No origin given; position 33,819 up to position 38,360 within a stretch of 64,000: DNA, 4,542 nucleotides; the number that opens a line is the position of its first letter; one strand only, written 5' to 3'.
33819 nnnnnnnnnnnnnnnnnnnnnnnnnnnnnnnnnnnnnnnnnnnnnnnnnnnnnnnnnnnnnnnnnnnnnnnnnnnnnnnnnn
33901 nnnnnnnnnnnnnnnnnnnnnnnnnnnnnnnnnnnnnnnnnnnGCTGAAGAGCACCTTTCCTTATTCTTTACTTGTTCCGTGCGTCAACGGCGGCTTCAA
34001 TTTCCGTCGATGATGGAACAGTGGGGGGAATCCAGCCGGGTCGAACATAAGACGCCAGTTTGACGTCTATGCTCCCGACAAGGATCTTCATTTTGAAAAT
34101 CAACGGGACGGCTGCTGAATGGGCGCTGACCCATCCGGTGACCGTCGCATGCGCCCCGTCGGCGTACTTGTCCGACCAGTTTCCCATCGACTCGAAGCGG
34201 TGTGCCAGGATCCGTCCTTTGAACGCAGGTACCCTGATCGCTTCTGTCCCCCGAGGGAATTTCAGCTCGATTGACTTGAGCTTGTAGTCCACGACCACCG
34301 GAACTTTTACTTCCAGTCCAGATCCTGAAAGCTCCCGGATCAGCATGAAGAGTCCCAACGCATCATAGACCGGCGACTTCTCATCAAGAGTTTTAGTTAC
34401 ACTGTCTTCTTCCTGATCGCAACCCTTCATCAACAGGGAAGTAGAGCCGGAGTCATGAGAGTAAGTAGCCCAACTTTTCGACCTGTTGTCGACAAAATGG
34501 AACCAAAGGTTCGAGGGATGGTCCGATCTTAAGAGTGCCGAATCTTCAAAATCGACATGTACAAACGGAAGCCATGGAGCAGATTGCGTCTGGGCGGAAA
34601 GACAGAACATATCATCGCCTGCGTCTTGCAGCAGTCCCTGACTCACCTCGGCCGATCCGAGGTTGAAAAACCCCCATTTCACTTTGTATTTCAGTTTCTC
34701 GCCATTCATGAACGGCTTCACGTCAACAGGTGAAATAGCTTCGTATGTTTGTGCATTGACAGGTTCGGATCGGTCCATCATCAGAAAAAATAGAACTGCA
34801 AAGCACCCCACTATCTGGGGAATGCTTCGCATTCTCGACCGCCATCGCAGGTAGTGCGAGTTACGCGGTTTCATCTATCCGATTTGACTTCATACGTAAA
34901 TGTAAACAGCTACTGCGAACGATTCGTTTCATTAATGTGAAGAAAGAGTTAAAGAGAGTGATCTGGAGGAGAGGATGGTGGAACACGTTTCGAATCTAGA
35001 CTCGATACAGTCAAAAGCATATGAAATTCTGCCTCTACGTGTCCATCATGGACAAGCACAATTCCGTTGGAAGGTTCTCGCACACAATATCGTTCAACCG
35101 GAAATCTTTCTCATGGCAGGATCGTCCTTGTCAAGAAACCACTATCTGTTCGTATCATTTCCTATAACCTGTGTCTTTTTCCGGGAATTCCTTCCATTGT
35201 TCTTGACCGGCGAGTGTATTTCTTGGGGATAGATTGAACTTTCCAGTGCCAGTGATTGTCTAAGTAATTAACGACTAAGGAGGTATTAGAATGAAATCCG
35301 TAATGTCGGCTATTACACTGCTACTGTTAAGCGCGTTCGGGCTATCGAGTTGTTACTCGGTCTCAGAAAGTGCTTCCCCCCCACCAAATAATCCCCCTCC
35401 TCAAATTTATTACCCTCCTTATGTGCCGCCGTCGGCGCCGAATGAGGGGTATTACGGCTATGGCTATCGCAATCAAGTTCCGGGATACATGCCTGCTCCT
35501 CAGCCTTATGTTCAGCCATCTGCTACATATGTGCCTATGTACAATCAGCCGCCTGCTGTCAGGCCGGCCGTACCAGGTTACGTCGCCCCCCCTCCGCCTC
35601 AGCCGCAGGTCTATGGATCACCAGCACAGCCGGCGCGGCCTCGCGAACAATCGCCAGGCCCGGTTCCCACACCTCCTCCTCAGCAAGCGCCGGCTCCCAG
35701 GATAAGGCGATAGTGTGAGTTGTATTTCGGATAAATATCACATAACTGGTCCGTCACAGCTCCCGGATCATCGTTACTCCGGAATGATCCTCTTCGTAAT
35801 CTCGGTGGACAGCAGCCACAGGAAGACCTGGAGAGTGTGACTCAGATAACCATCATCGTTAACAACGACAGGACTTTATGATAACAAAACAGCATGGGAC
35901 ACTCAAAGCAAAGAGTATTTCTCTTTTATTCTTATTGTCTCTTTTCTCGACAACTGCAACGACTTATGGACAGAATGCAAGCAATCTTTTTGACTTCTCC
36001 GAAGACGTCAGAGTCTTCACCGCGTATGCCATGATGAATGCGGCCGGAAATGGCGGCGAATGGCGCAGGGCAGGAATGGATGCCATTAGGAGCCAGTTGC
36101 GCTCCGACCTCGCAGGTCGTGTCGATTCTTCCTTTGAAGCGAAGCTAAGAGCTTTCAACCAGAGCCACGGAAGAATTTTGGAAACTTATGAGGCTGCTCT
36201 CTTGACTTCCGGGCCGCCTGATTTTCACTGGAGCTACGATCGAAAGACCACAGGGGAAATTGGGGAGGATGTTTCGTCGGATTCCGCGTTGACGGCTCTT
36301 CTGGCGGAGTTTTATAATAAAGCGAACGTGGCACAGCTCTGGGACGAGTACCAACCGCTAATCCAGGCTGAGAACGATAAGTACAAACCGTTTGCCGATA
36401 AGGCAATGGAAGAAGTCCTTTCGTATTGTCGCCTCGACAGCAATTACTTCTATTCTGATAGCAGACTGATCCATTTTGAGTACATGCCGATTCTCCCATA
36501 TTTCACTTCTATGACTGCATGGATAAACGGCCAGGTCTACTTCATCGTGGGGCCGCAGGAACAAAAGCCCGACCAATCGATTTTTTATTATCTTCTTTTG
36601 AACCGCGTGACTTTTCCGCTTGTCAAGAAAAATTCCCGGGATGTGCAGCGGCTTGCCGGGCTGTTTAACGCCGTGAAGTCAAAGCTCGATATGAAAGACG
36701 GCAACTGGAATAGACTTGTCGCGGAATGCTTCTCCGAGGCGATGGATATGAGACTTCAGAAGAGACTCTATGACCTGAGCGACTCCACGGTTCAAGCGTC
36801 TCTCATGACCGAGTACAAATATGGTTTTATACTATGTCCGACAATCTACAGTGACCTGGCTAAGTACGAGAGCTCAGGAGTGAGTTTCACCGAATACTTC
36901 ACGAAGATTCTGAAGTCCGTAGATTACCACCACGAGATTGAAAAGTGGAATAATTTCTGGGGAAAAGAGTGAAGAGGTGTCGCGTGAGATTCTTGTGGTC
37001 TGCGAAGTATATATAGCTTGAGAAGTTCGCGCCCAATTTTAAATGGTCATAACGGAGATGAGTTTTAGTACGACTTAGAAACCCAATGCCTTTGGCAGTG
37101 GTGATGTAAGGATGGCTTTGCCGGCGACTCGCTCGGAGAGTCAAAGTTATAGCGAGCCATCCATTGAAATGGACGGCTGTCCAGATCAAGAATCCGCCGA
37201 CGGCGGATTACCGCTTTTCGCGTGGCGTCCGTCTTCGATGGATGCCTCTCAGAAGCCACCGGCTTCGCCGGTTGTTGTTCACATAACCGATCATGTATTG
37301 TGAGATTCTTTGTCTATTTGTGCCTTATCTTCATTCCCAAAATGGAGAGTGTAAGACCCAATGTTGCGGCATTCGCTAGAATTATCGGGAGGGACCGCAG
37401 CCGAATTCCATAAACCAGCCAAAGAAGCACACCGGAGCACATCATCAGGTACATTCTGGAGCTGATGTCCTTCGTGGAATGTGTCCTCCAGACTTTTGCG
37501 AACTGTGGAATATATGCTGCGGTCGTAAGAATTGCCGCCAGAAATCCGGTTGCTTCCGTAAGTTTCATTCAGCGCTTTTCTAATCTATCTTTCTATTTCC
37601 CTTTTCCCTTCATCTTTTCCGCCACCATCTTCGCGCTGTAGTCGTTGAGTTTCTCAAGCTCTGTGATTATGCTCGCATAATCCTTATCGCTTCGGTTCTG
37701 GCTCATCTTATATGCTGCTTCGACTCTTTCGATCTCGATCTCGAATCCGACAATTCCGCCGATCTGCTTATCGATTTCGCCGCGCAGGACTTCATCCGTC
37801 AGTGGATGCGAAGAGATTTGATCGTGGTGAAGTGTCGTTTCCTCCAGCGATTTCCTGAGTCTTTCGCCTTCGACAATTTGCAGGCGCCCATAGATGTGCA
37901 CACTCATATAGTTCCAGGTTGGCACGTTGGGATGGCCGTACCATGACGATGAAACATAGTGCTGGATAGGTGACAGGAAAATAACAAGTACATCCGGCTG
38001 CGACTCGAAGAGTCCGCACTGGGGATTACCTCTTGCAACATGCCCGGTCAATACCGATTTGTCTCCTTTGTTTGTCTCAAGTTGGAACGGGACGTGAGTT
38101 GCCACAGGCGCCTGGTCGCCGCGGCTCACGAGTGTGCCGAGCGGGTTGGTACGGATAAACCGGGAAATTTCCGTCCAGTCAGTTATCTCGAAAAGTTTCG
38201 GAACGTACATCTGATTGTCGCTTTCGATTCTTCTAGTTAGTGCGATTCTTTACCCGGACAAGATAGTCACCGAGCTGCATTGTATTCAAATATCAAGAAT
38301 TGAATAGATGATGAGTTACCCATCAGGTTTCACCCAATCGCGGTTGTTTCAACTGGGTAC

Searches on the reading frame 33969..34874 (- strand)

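Call 62: search_protein_families(library=pfam, proteins=[window:33969-34874:-], max_evalue=0.001)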
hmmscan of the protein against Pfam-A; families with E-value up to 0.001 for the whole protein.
window:33969-34874:- (301 aa): 1 family
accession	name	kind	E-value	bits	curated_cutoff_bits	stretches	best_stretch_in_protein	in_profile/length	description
PF11306.15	DUF3108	-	2.1e-08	34.7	26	1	62-273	1-208/209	Protein of unknown function (DUF3108)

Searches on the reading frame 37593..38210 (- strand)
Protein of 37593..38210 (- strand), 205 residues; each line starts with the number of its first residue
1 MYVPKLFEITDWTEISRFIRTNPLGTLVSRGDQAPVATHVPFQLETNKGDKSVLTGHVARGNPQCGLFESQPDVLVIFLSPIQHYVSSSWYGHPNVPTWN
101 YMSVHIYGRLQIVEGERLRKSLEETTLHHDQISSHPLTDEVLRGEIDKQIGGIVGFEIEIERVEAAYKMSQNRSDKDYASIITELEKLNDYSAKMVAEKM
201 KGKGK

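Call 12: search_protein_families(library=pfam, proteins=[window:37593-38210:-], max_evalue=0.01)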
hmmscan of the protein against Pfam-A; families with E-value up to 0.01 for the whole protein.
window:37593-38210:- (205 aa): 2 families
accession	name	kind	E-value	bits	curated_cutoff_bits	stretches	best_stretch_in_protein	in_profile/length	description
PF04299.18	FMN_bind_2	-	5.2e-49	166.6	22.4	1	1-162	1-168/168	Putative FMN-binding domain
PF12900.13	Pyridox_ox_2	-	5.6e-05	23.6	27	1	11-130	1-107/140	Pyridoxamine 5'-phosphate oxidase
